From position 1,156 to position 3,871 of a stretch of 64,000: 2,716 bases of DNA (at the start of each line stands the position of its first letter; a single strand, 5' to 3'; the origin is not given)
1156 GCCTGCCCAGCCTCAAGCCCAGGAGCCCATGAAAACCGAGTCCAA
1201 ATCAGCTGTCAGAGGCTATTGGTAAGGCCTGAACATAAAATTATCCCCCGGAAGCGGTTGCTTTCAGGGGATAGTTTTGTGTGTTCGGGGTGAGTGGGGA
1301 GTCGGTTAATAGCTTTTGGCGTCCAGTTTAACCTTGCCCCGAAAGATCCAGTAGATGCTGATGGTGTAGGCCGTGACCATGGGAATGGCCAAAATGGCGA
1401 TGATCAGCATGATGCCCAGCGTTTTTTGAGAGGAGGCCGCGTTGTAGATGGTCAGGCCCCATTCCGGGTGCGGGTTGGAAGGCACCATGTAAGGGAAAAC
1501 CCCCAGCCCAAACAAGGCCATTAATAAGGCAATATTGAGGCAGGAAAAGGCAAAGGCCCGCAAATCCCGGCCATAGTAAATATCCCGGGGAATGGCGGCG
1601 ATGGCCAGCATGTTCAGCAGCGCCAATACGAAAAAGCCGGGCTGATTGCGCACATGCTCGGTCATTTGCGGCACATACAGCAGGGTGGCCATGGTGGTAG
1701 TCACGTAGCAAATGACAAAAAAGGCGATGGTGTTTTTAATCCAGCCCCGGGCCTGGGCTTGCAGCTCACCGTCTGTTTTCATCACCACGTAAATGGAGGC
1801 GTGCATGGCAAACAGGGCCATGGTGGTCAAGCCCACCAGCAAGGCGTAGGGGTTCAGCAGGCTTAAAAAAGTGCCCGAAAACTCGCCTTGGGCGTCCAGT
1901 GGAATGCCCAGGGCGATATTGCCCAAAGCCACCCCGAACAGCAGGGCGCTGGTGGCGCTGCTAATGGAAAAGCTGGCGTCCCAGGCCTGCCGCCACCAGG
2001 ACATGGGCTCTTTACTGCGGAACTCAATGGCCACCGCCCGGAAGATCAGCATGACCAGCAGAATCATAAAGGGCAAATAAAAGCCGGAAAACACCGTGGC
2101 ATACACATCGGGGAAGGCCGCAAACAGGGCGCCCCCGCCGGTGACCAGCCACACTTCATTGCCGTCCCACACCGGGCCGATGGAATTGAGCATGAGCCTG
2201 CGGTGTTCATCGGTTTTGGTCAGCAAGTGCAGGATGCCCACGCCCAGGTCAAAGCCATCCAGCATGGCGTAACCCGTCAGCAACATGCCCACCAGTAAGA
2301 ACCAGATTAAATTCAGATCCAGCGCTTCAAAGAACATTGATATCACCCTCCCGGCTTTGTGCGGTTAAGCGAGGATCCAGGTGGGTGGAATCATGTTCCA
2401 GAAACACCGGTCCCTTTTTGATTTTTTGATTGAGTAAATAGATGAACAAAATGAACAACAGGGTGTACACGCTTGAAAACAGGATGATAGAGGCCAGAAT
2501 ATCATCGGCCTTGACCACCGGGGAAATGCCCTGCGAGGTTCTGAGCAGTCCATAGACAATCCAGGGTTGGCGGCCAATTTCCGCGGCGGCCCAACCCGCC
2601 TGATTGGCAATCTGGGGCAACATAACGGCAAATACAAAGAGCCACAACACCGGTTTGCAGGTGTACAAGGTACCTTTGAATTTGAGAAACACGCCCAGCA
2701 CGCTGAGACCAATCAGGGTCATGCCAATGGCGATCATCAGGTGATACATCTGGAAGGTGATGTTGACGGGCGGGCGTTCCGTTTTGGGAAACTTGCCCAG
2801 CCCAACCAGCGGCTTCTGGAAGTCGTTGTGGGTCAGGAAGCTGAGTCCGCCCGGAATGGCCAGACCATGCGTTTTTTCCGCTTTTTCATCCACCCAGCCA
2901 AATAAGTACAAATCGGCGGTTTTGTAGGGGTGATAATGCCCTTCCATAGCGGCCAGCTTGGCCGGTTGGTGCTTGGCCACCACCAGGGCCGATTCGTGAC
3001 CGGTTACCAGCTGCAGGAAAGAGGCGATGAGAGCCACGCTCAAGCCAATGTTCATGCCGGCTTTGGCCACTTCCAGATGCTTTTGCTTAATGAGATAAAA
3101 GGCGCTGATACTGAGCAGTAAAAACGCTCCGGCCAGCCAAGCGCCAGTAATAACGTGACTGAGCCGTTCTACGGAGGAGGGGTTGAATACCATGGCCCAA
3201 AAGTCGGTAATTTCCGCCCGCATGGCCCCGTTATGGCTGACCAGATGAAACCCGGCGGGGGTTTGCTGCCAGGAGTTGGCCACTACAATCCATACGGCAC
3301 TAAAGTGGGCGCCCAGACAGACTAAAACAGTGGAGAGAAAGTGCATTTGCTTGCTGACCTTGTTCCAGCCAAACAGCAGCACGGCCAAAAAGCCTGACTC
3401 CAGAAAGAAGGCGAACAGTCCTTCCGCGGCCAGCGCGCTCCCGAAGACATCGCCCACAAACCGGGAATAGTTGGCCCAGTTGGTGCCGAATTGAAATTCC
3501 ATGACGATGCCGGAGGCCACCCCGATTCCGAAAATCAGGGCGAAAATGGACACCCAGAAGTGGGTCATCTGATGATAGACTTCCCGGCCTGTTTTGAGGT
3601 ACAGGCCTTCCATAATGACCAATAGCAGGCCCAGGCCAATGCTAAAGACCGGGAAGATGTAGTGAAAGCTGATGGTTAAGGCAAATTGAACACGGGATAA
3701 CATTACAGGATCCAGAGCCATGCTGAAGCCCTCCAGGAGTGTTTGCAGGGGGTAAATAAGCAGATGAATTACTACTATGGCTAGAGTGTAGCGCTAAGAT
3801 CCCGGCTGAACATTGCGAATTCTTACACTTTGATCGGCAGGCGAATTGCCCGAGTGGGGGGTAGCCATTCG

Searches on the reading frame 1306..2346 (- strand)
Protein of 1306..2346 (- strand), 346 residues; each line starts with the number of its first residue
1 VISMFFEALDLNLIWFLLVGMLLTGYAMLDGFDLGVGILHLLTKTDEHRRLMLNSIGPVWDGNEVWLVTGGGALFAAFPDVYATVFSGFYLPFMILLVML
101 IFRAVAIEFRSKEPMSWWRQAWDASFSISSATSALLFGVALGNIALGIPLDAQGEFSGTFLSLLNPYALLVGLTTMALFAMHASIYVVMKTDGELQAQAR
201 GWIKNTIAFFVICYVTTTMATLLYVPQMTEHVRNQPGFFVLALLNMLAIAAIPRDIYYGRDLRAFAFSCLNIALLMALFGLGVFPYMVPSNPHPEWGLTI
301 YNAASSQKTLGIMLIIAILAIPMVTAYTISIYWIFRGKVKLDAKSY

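Call 98: search_protein_families(library=pfam, proteins=[window:1306-2346:-], max_evalue=0.00001)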
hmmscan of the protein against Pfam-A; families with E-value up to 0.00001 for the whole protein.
window:1306-2346:- (346 aa): 1 family
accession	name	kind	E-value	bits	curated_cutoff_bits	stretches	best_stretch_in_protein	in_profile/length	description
PF02322.20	Cyt_bd_oxida_II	-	3.3e-105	352.2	35.6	1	11-335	1-302/302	Cytochrome bd terminal oxidase subunit II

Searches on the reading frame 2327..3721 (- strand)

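Call 98: search_protein_families(library=pfam, proteins=[window:2327-3721:-], max_evalue=0.00001)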
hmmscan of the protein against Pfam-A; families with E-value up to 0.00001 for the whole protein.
window:2327-3721:- (464 aa): 1 family
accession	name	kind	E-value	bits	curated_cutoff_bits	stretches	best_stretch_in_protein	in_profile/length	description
PF01654.22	Cyt_bd_oxida_I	-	3.7e-163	543.4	26.2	1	8-438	1-418/418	Cytochrome bd terminal oxidase subunit I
